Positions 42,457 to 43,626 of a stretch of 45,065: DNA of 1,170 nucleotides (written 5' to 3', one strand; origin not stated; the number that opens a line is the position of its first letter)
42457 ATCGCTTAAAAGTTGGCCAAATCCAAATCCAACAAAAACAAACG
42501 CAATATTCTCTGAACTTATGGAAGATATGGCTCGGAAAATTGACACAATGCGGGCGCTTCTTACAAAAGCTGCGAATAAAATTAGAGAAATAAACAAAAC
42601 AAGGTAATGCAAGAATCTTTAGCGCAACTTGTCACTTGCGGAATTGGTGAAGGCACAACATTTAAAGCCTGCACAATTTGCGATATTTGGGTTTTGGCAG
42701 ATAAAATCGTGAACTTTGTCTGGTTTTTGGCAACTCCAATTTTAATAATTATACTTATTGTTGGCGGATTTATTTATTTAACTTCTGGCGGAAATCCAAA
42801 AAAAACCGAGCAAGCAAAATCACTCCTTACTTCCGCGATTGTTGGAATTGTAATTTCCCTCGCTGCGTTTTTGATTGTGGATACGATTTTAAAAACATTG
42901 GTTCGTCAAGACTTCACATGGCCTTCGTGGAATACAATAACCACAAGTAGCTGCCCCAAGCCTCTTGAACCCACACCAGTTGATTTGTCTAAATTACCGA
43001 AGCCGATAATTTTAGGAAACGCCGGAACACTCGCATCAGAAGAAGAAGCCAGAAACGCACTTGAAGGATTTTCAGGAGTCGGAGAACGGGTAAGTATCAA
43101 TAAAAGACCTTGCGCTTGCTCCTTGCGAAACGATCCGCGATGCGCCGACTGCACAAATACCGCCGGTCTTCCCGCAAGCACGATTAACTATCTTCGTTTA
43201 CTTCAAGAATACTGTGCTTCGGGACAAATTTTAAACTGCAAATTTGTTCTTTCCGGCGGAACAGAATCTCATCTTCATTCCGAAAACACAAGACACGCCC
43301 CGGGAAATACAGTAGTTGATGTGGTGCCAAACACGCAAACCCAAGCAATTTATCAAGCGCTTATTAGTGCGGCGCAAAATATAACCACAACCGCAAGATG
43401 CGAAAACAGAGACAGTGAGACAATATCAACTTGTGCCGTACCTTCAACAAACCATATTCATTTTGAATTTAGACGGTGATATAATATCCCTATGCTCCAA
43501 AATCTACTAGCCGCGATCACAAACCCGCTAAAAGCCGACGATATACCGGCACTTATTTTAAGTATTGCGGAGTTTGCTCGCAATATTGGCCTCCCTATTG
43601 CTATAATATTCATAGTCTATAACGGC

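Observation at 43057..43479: Pilin-like anchor fused to a Cys-rich domain with an LAS/M15-type zinc-peptidase signature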

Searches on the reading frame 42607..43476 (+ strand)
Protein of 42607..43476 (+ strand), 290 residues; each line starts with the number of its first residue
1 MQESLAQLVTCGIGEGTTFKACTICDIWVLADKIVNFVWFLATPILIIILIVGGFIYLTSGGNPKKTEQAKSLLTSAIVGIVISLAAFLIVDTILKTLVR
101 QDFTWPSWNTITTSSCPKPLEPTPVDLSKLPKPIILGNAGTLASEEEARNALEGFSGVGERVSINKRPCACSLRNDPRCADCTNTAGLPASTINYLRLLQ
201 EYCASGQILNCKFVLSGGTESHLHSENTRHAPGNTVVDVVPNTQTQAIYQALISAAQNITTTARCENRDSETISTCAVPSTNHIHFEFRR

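Call 3: search_protein_families(library=pfam, proteins=[window:42607-43476:+], max_evalue=1)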
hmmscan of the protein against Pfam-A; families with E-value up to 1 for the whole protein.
window:42607-43476:+ (290 aa): 6 families
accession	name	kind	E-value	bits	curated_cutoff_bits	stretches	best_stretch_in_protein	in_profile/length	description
PF18895.5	T4SS_pilin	-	1.8e-10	41.2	26.6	1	27-93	5-70/71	Type IV secretion system pilin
PF20303.3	YLATT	-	0.036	14.3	26.7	1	44-102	7-63/107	YEATS-Like-Associating Three TM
PF04956.18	TrbC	-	0.07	13.8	27.9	1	31-94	41-98/98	TrbC/VIRB2 pilin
PF01676.23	Metalloenzyme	-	0.14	12.1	24.3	1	205-260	89-146/252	Metalloenzyme superfamily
PF20213.3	DUF6573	-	0.21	12.1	27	1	225-270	29-74/138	Family of unknown function (DUF6573)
PF24838.2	8xMP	-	0.25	11.6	30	1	45-92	25-71/136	Octameric membrane protein family (8xMP)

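Call 4: search_protein_families(library=ncbifam, proteins=[window:42607-43476:+], max_evalue=1)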
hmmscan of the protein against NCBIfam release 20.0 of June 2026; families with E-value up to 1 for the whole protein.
window:42607-43476:+ (290 aa): 1 family
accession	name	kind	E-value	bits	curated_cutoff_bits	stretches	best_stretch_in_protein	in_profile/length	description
NF045849.1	ICE_MMCAP2_0565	equivalog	0.00053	19.6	40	1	44-97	26-79/80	Mbov_0395 family pilin-like conjugal transfer protein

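Call 5: search_solved_structures(query=window:42607-43476:+, max_evalue=10, show_alignments=3)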
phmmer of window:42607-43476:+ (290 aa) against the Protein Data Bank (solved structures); distinct sequences matched with E-value up to 10: 2.
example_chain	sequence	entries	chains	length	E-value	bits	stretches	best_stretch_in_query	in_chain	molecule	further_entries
5a43_A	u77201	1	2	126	3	10.1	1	79-116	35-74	PUTATIVE FLUORIDE ION TRANSPORTER CRCB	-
6x58_E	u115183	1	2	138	9.9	8.4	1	34-116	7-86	gp41 MPER peptide,Putative fluoride ion transporter CrcB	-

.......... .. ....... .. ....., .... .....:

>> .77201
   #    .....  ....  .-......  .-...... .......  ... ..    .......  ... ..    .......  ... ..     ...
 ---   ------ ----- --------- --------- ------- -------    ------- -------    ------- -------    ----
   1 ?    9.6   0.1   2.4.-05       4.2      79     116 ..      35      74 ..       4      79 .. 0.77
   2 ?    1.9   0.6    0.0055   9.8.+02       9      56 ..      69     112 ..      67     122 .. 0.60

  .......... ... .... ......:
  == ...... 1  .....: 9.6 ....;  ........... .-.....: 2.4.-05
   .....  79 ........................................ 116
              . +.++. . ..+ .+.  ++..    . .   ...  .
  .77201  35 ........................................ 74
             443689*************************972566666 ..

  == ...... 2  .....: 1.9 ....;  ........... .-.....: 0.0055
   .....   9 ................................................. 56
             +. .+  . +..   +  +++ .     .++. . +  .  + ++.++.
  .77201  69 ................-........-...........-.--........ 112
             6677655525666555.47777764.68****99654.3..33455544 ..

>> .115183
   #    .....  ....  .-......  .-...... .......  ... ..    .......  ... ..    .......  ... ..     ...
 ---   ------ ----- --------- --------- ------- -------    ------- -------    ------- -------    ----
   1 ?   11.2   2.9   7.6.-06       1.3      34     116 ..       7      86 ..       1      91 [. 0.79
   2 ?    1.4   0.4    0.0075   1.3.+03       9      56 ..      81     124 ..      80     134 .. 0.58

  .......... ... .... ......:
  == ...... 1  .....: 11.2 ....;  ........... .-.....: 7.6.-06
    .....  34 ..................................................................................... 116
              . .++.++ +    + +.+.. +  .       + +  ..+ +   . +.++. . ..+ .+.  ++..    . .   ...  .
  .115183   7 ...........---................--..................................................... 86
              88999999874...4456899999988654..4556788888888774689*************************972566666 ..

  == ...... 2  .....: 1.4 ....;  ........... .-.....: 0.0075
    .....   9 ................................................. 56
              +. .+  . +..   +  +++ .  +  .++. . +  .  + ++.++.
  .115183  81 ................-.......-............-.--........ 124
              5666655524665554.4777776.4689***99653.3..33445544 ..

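Call 62: predict_structure(alignment_id=A5)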
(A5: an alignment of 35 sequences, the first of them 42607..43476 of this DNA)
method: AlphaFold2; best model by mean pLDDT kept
length: 290 residues; sequences in the alignment: 35
mean_pLDDT: 82.3   pTM: 0.58
mean pLDDT of the five models: 82.3, 81.8, 79.7, 79.1, 76.8
residues with pLDDT >= 90: 126; 70-90: 105; 50-70: 55; < 50: 4
segments of 3 or more residues with pLDDT < 50: 1-3
pLDDT, mean of each block of 10 residues (from residue 1): 55 68 77 82 90 95 94 93 86 71 60 69 63 59 89 75 93 77 93 92 86 94 84 95 93 92 86 80 92
secondary structure, 60 per line:
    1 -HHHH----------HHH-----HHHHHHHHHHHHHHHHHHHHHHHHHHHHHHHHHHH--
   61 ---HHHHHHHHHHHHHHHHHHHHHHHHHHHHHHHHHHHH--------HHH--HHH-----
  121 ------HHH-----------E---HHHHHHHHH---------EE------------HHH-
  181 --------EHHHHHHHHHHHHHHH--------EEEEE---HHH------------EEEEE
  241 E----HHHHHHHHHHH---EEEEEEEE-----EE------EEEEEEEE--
elements in order: H2-5 H24-58 H64-99 H145-153 H190-204 E213-217 E236-241 H246-256 E260-267 E281-288

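Call 64: fold_search(model_id=the predicted structure, library=pdb)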
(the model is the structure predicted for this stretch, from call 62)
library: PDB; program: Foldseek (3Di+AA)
matches with E <= 10: 83; with E <= 0.001: 0
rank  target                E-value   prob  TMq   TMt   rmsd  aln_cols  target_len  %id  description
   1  7rpk_H                4.9e-02  0.92  0.27  0.47   6.9       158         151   15  Cryo-EM structure of murine Dispatched in complex with Sonic hedgehog (released 2021-10-27)
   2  3mxw_A                6.2e-02  0.89  0.27  0.46   6.8       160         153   16  Crystal structure Sonic hedgehog bound to the 5E1 fab fragment (released 2010-05-26)
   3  6pjv                  8.8e-02  0.84  0.27  0.46   6.9       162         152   15  Structure of Human Sonic Hedgehog in complex with Zinc and Magnesium (released 2019-11-13)
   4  6dmy_B                1.1e-01  0.87  0.29  0.50   6.7       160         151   16  Cryo-EM structure of human Ptch1 and ShhN complex (released 2018-07-11)
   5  3n1o_B                1.1e-01  0.63  0.24  0.43  11.6       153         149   14  Crystal structure of IhhN (released 2010-06-02)
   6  3m1n_A                1.4e-01  0.63  0.26  0.41   7.8       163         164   16  Crystal structure of Human Sonic Hedgehog N-terminal domain (released 2010-03-16)
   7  4c4n_A                1.5e-01  0.82  0.18  0.32   3.3        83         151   19  Crystal structure of the Sonic Hedgehog-heparin complex (released 2013-10-02)
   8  3d1m_B                1.9e-01  0.75  0.18  0.32   3.3        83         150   19  Crystal Structure of Sonic Hedgehog Bound to the third FNIII domain of CDO (released 2008-09-23)
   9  3d1m_A                2.0e-01  0.80  0.28  0.50   6.1       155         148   15  Crystal Structure of Sonic Hedgehog Bound to the third FNIII domain of CDO (released 2008-09-23)
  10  2wg3_B                2.0e-01  0.66  0.26  0.46   6.9       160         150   13  Crystal structure of the complex between human hedgehog-interacting protein HIP and desert hedgehog without calcium (released 2009-06-30)
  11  3m1n_B                2.0e-01  0.57  0.25  0.40   8.4       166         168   16  Crystal structure of Human Sonic Hedgehog N-terminal domain (released 2010-03-16)
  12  3n1g_A                2.4e-01  0.35  0.24  0.42  13.6       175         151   12  Crystal structure of DhhN bound to BOCFn3 (released 2010-06-02)
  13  3ho5_H                2.6e-01  0.75  0.28  0.48   5.9       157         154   16  Crystal structure of Hedgehog-interacting protein (HHIP) and Sonic hedgehog (SHH) complex (released 2009-06-23)
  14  3n1f_B                2.6e-01  0.66  0.27  0.47   6.6       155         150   15  Crystal Structure of IhhN bound to CDOFn3 (released 2010-06-02)
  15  3k7h                  2.8e-01  0.60  0.27  0.44   6.7       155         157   15  Crystal structure of the E95K mutant of the Indian Hedgehog N-terminal signalling domain (released 2011-01-26)
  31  8dfu_0                2.7e+00  0.75  0.22  0.65   3.1        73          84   11  Cryo-EM structure of conjugation pili from Aeropyrum pernix (released 2023-03-22)
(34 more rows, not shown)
